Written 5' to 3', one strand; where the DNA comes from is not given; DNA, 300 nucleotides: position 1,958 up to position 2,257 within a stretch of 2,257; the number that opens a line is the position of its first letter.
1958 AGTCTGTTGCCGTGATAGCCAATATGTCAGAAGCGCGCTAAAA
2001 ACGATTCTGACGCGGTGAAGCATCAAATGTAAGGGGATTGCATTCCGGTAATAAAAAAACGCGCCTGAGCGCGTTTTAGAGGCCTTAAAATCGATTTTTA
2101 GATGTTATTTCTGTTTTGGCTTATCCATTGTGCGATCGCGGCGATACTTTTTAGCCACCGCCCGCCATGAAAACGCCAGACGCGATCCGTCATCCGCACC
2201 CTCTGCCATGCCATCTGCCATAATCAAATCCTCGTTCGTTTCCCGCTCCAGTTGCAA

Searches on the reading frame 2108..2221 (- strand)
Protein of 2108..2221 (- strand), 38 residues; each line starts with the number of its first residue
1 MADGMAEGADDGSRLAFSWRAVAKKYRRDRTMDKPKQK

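Call 4: search_protein_families(library=pfam, proteins=[window:2108-2221:-], max_evalue=1)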
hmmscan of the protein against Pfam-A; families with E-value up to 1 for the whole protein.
seq(38 aa): 0 families

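Call 61: list_cluster_members(proteins=[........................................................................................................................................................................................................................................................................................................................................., window:2108-2221:-])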
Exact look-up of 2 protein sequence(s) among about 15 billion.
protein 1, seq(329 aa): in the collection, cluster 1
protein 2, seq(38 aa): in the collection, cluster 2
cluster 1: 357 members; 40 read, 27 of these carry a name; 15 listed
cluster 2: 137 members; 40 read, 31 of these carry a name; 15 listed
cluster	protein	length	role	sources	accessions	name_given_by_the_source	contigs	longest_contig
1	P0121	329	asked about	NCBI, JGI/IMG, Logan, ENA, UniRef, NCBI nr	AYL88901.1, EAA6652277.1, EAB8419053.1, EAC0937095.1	TPA: protein rep [Salmonella enterica] | plasmid rolling circle replication initiator protein Rep | Replication protein n=16 Tax=Gammaproteobacteria TaxID=1236 RepID=A0A749Y4N6_SALER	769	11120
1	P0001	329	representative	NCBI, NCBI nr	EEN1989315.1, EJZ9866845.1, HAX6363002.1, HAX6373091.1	TPA: protein rep [Escherichia coli] | Replication protein [Salmonella enterica]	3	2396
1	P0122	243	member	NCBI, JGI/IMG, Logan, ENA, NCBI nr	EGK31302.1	replication family protein [Shigella flexneri K-227] | plasmid rolling circle replication initiator protein Rep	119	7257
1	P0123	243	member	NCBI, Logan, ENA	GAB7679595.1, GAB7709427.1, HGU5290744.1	TPA: protein rep, partial [Escherichia coli]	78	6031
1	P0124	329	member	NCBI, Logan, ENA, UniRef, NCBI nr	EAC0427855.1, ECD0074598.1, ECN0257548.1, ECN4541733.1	protein rep (plasmid) [Salmonella enterica] | Replication protein n=3 Tax=Enterobacteriaceae TaxID=543 RepID=A0A708WNR3_SALTM | Replication protein [Salmonella enterica subsp. enterica]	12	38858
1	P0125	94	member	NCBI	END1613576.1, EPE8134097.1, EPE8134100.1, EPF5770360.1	protein rep, partial [Escherichia coli]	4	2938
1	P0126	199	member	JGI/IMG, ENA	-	plasmid rolling circle replication initiator protein Rep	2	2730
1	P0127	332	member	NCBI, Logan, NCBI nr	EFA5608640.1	protein rep [Escherichia coli]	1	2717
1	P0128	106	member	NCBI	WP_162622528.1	protein rep, partial [Acinetobacter baumannii]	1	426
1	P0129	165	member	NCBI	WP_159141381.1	protein rep, partial [Escherichia coli]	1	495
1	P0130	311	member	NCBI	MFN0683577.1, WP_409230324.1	protein rep, partial [Escherichia coli]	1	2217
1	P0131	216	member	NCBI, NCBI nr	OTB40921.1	Replication protein [Escherichia coli]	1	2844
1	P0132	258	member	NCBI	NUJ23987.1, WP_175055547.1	protein rep, partial [Escherichia coli]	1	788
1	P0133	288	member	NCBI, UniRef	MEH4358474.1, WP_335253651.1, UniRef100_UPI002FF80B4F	protein rep, partial [Enterobacter ludwigii] | protein rep n=1 Tax=Enterobacter ludwigii TaxID=299767 RepID=UPI002FF80B4F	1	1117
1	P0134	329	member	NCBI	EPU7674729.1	protein rep [Escherichia coli]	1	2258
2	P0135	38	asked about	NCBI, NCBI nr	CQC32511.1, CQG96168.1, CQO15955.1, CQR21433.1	Uncharacterised protein [Salmonella enterica subsp. enterica serovar Typhimurium str. ...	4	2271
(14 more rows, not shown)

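Call 62: find_encoding_contigs(protein=P0135, flank=3000, max_places=4)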
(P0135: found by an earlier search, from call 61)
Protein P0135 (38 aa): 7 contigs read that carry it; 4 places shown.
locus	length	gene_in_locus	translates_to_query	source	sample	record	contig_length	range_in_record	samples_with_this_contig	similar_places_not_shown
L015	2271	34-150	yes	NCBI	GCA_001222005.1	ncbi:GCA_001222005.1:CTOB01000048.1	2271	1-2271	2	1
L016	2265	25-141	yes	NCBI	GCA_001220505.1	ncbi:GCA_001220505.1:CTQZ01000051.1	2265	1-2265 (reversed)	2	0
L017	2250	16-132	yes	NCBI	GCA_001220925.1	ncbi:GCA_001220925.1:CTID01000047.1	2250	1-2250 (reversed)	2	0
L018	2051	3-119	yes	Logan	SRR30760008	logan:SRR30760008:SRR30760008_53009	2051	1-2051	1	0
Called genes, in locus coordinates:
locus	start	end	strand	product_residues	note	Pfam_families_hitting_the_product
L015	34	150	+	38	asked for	-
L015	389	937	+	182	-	-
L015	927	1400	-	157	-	-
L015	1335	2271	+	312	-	PF01446:Rep_1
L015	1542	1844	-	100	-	-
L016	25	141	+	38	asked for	-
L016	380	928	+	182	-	-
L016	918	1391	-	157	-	-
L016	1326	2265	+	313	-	PF01446:Rep_1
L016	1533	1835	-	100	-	-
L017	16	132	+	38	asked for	-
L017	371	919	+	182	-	-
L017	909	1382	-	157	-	-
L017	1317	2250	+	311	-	PF01446:Rep_1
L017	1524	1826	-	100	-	-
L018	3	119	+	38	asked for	?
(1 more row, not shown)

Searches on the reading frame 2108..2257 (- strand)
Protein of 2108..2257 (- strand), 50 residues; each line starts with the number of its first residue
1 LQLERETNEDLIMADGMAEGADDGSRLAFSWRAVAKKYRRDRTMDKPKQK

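Call 42: search_dna_similar(query=window:2108-2257:-, collection=plasmids, mode=protein, max_rows=40, rows=spread, max_evalue=0.001)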
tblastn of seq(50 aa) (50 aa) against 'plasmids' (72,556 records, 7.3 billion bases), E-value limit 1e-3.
Records with a match: 322; places in all: 332; records where one place covers at least 80% of the query: 289.
Best place of each record, by identity: >=99% 5; 90-95% 1; 80-90% 16; 60-80% 29; <60% 271.
By first word of the organism name: Escherichia 149; Klebsiella 82; Salmonella 67; Enterobacter 9; Citrobacter 5; Shigella 2; uncultured 2; Proteus 1; Mixta 1; Kluyvera 1; and 3 more.
By predicted mobility (MOB-suite, as given by PLSDB): non-mobilizable 170; mobilizable 142; conjugative 10.
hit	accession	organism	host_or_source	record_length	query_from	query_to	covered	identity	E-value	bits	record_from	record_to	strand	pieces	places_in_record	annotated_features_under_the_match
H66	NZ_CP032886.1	Escherichia coli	Homo sapiens,Culture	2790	1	50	100%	100.0%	7e-26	103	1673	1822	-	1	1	protein rep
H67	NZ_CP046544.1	Escherichia coli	Homo sapiens,feces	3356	1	46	92%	84.8%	4e-18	82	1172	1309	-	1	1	protein rep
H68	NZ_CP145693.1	Escherichia coli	Homo sapiens,stool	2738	1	46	92%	82.6%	5e-17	79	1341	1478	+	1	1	protein rep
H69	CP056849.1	Escherichia coli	culture,Wastewater influent sample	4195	1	46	92%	56.5%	8e-9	56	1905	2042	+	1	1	protein rep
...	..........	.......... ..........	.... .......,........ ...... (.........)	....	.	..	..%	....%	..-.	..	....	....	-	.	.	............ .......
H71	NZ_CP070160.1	Klebsiella pneumoniae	Homo sapiens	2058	1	46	92%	52.2%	5e-9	56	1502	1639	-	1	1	none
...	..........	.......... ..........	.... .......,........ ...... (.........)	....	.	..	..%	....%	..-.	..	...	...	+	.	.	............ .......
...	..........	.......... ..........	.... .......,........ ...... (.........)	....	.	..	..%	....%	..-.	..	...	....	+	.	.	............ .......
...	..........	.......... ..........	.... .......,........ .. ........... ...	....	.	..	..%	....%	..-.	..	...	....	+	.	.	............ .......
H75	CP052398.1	Klebsiella pneumoniae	Homo sapiens,blood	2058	1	46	92%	52.2%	7e-9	56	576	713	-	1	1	protein rep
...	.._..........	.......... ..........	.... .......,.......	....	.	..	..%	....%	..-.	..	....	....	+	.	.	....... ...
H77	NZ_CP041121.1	Escherichia coli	Swine,Rectal swab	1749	1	46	92%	52.2%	8e-9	55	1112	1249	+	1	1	protein rep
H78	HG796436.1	uncultured bacterium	-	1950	1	46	92%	52.2%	2e-6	48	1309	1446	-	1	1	none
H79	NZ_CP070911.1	Escherichia coli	Homo sapiens,Bacterial pure ...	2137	1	48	96%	47.9%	5e-7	50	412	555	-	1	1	protein rep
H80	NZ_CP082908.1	Mixta hanseatica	Homo sapiens,blood culture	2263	1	48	96%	47.9%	5e-7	50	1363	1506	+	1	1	protein rep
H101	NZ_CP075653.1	Escherichia coli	Homo sapiens,stool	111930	12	46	70%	65.7%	1e-7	52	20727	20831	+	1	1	none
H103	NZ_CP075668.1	Escherichia coli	Homo sapiens,stool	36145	12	46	70%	62.9%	6e-7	50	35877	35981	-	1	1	none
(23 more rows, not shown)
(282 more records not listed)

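Call 43: get_annotated_region(hit=H101, flank=2500)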
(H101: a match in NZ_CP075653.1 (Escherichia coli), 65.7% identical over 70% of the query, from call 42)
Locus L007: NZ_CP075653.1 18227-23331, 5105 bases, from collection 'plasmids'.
description: Escherichia coli strain STEC17-183 plasmid pSTEC17_183-a, complete sequence
organism: Escherichia coli (NCBI taxid 562)
taxonomy: Bacteria; Pseudomonadota; Gammaproteobacteria; Enterobacterales; Enterobacteriaceae; Escherichia; Escherichia coli
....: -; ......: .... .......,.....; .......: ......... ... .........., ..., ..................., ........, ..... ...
typing (MOB-suite, as given by PLSDB): conjugative; replicon ColRNAI_rep_cluster_1857,IncFIA,IncFIB,IncFIC; relaxase MOBF; mating-pair formation MPF_F
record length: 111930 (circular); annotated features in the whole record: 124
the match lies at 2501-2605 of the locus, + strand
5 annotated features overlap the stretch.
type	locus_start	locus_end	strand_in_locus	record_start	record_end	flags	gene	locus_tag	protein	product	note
CDS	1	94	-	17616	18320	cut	-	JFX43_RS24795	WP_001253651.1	DUF2931 family protein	-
CDS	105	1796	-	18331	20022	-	-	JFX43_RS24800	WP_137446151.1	DUF2235 domain-containing protein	-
CDS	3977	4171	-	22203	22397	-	-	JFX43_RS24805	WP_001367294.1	ANR family transcriptional regulator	-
CDS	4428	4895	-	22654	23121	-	-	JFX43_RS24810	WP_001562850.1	hypothetical protein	-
CDS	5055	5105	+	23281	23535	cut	-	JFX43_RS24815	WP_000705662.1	type II toxin-antitoxin system prevent-host-death family antitoxin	GO:0008219 - cell death [Evidence IEA]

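Call 44: get_annotated_region(hit=H103, flank=2500)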
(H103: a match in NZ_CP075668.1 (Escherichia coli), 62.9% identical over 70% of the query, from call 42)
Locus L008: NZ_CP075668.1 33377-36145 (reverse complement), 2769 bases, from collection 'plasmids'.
description: Escherichia coli strain STEC2018-553 plasmid pSTEC2018_553-c, complete sequence
organism: Escherichia coli (NCBI taxid 562)
taxonomy: Bacteria; Pseudomonadota; Gammaproteobacteria; Enterobacterales; Enterobacteriaceae; Escherichia; Escherichia coli
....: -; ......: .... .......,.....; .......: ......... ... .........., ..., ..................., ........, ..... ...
typing (MOB-suite, as given by PLSDB): mobilizable; replicon IncFIA,IncFIC; relaxase MOBF
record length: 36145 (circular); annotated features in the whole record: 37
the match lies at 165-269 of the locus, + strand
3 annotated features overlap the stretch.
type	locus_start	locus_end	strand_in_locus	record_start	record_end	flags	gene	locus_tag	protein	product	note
CDS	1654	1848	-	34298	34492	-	-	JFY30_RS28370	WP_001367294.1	ANR family transcriptional regulator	-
CDS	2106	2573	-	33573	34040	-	-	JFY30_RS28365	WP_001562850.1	hypothetical protein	-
CDS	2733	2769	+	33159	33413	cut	-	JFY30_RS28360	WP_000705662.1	type II toxin-antitoxin system prevent-host-death family antitoxin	GO:0008219 - cell death [Evidence IEA]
